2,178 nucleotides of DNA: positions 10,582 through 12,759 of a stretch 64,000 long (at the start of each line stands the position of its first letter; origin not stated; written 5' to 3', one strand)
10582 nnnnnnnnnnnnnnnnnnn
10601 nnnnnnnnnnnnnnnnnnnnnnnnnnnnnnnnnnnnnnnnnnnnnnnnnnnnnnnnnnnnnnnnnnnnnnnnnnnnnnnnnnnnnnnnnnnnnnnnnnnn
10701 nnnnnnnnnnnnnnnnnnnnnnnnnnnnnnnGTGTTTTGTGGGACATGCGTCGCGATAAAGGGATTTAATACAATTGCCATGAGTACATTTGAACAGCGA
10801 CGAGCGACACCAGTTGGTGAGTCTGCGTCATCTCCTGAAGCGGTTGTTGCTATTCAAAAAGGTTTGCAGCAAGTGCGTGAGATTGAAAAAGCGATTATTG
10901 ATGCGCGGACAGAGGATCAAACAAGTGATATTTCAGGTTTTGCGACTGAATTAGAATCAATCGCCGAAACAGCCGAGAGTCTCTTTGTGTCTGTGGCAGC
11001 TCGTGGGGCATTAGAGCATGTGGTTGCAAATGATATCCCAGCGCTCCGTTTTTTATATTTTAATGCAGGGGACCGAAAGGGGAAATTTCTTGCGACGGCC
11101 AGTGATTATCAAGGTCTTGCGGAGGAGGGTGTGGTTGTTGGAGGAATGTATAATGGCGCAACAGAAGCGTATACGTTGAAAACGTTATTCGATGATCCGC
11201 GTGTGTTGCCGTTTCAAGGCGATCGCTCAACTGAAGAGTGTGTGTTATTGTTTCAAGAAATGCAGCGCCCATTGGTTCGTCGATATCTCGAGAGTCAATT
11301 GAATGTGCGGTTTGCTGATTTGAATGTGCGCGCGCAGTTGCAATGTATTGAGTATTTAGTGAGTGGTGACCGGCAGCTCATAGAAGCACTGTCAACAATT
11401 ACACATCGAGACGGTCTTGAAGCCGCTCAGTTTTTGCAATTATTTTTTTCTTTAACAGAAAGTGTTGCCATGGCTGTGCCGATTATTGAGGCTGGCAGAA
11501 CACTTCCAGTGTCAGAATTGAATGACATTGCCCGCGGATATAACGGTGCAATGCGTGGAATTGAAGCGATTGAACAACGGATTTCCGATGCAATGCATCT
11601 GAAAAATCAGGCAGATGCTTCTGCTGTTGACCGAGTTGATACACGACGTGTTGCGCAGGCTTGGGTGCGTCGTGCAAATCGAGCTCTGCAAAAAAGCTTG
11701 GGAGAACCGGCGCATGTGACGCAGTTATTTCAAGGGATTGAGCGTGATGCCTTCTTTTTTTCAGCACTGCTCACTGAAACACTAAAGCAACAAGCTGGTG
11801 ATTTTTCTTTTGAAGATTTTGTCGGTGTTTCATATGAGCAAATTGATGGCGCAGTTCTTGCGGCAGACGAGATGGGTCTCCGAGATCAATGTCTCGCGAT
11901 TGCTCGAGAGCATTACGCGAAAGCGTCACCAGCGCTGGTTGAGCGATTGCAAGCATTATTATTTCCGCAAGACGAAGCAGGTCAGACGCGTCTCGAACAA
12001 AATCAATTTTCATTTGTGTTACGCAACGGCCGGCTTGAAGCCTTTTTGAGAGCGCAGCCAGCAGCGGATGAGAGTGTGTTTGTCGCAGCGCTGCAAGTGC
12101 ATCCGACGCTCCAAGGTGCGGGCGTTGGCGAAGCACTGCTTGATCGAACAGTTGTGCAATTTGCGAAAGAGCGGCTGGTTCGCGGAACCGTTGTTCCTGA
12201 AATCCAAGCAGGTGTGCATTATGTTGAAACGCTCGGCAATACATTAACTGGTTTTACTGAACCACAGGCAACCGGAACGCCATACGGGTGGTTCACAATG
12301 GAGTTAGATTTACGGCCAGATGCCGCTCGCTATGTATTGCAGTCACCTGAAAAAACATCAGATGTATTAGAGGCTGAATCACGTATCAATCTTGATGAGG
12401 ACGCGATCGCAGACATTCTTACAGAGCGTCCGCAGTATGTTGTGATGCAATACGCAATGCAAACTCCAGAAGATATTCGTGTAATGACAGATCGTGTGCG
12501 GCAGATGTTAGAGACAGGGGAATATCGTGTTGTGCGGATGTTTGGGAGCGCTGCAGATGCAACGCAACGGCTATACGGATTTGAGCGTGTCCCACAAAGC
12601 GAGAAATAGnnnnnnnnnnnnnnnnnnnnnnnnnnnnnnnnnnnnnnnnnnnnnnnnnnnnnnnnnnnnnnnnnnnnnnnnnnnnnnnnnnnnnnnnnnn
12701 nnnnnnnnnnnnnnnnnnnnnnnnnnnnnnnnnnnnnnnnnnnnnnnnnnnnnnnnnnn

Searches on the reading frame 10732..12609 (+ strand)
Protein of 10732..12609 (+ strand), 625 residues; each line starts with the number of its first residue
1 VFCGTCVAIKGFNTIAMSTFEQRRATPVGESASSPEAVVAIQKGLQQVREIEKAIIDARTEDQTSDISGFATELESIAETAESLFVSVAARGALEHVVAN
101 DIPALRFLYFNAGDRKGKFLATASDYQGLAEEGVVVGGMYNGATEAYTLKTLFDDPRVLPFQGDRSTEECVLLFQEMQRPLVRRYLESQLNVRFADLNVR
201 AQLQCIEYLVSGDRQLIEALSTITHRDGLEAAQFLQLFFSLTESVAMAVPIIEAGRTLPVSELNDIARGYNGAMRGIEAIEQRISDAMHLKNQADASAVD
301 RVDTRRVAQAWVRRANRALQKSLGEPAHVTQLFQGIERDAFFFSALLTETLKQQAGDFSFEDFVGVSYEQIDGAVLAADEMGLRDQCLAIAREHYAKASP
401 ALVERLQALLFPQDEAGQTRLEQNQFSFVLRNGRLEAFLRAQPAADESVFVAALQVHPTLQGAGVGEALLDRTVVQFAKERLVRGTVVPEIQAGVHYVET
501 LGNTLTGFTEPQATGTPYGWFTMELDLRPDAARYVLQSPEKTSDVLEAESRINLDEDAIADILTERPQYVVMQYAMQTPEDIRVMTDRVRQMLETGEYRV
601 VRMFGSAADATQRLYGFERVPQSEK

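Call 77: search_protein_families(library=pfam, proteins=[window:10732-12609:+], max_evalue=0.001)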
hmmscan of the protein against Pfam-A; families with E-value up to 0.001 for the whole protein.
window:10732-12609:+ (625 aa): 1 family
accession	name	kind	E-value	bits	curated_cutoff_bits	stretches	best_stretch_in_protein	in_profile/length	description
PF13508.13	Acetyltransf_7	-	0.00076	20.2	27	0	428-480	6-59/84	Acetyltransferase (GNAT) domain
